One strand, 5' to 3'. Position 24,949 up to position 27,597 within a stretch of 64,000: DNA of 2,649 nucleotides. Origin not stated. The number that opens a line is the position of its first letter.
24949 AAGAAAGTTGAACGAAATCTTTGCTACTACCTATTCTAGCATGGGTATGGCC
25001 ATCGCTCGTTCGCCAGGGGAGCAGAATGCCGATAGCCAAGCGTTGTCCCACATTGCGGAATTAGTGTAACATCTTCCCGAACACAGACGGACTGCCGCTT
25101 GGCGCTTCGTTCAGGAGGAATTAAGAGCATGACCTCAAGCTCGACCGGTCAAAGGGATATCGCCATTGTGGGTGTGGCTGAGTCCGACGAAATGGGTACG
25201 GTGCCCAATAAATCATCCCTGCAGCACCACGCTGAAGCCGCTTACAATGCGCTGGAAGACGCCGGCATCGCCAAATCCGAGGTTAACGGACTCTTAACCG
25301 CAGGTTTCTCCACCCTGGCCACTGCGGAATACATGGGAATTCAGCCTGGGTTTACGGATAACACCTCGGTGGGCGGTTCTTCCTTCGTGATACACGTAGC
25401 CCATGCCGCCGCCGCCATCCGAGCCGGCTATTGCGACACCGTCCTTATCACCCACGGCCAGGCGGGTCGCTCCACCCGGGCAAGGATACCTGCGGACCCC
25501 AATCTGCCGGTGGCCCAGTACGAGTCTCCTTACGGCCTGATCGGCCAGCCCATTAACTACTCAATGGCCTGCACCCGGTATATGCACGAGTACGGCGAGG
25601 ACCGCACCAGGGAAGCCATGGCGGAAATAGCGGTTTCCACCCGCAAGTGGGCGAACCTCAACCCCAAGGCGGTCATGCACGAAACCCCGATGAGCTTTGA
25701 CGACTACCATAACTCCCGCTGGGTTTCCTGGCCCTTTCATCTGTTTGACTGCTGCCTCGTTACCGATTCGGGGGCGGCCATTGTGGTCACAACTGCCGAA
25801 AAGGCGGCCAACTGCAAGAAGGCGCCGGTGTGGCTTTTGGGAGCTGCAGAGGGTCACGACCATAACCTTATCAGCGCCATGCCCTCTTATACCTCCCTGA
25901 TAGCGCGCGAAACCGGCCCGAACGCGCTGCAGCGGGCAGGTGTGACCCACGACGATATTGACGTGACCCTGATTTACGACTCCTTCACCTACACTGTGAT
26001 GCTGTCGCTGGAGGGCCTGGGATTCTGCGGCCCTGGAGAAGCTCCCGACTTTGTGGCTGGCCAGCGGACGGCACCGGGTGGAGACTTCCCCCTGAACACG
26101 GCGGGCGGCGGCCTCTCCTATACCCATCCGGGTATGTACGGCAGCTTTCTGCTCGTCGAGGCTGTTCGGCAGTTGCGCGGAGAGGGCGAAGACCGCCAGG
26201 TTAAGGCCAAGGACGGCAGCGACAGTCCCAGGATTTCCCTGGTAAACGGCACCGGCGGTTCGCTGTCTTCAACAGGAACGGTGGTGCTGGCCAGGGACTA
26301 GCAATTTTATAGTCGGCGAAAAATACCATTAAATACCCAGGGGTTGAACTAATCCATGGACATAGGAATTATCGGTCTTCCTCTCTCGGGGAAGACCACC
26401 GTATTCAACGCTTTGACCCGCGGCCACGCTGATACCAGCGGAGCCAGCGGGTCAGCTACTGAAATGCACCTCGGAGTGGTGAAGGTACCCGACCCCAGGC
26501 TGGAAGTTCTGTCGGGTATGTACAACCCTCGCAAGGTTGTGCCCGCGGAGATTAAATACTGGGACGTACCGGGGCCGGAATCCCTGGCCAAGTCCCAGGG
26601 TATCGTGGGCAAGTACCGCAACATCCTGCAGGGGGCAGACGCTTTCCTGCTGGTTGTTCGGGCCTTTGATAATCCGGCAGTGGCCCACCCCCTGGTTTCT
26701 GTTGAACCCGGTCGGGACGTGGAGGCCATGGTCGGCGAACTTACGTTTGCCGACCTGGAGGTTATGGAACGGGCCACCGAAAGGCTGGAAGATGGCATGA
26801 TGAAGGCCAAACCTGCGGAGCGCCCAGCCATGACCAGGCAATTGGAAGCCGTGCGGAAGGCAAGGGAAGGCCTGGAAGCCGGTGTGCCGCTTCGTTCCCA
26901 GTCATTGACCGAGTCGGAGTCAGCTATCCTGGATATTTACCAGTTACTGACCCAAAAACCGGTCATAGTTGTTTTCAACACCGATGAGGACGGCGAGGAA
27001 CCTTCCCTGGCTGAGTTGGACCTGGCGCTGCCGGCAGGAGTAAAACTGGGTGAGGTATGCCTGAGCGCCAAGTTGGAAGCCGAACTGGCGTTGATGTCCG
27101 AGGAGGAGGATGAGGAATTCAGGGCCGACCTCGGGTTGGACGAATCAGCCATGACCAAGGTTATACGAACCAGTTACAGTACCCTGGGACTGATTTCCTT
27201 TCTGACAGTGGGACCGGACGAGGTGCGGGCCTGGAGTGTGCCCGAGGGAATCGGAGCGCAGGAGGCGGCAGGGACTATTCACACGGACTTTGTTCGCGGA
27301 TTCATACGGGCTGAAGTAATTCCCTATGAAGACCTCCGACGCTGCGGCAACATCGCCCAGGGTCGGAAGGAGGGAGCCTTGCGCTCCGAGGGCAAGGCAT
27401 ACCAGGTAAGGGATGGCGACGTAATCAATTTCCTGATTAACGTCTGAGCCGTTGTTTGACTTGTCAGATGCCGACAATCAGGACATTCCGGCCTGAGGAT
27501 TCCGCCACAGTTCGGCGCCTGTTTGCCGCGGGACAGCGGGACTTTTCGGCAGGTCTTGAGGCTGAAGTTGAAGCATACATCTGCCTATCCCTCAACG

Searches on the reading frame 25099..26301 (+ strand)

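Call 25: search_protein_families(library=ncbifam, proteins=[window:25099-26301:+], max_evalue=0.00001)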
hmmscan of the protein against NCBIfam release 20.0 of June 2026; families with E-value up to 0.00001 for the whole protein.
window:25099-26301:+ (400 aa): 21 families
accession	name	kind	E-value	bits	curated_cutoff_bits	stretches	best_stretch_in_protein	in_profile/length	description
NF004811.0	PRK06158.1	subfamily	1e-122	409.8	421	1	20-399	9-380/384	acetyl-CoA acetyltransferase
NF006010.0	PRK08142.1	subfamily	1.5e-79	267.5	462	1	22-398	8-386/388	thiolase domain-containing protein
NF005892.0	PRK07855.1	subfamily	1.2e-72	244.9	469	1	20-366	7-365/390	lipid-transfer protein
NF004720.0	PRK06064.1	subfamily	2.5e-50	171.3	420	1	19-387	2-378/389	thiolase domain-containing protein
NF009228.0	PRK12578.1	subfamily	1.9e-38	132.2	485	1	150-372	143-365/387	thiolase domain-containing protein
NF053570.1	AcCoTHIOL_METTL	equivalog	3.5e-38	131.5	600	1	19-387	2-374/385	acetyl-CoA acetyltransferase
NF004810.0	PRK06157.1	equivalog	3.1e-32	112.2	403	1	20-387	8-383/400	acetyl-CoA acetyltransferase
NF006102.0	PRK08256.1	subfamily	1.2e-30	106.9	436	1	39-370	23-370/394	lipid-transfer protein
NF053628.1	BnzsclthlBbsBGT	equivalog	3.2e-30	105.2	750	1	153-393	142-376/389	benzoylsuccinyl-CoA thiolase subunit BbsB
NF004715.0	PRK06059.1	equivalog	4.2e-28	98.4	424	1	19-370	4-377/399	lipid-transfer protein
NF006180.0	PRK08313.1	subfamily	3.7e-27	95.2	514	1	19-370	4-361/389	thiolase domain-containing protein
NF005704.0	PRK07516.1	subfamily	5.4e-27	94.7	412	1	20-370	3-364/389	thiolase domain-containing protein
NF004982.0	PRK06365.1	equivalog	7.3e-25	87.9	695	2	18-250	15-254/430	thiolase domain-containing protein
NF004721.0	PRK06065.1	equivalog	4.6e-22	78.4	455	1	154-371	153-370/393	thiolase domain-containing protein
NF004936.0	PRK06289.1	equivalog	6.7e-20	71.2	375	1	153-396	152-400/405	acetyl-CoA acetyltransferase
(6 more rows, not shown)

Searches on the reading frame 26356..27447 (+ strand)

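Call 25: search_protein_families(library=ncbifam, proteins=[window:26356-27447:+], max_evalue=0.00001)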
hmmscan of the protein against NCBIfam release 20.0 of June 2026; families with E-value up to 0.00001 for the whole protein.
window:26356-27447:+ (363 aa): 2 families
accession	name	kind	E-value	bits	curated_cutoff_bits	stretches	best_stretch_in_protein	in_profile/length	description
TIGR00092.1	TIGR00092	equivalog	1.5e-77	261.2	279.2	1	3-363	5-368/368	redox-regulated ATPase YchF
NF007171.0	PRK09602.1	subfamily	1.5e-07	30.6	387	1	1-223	3-242/397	YchF-related putative GTPase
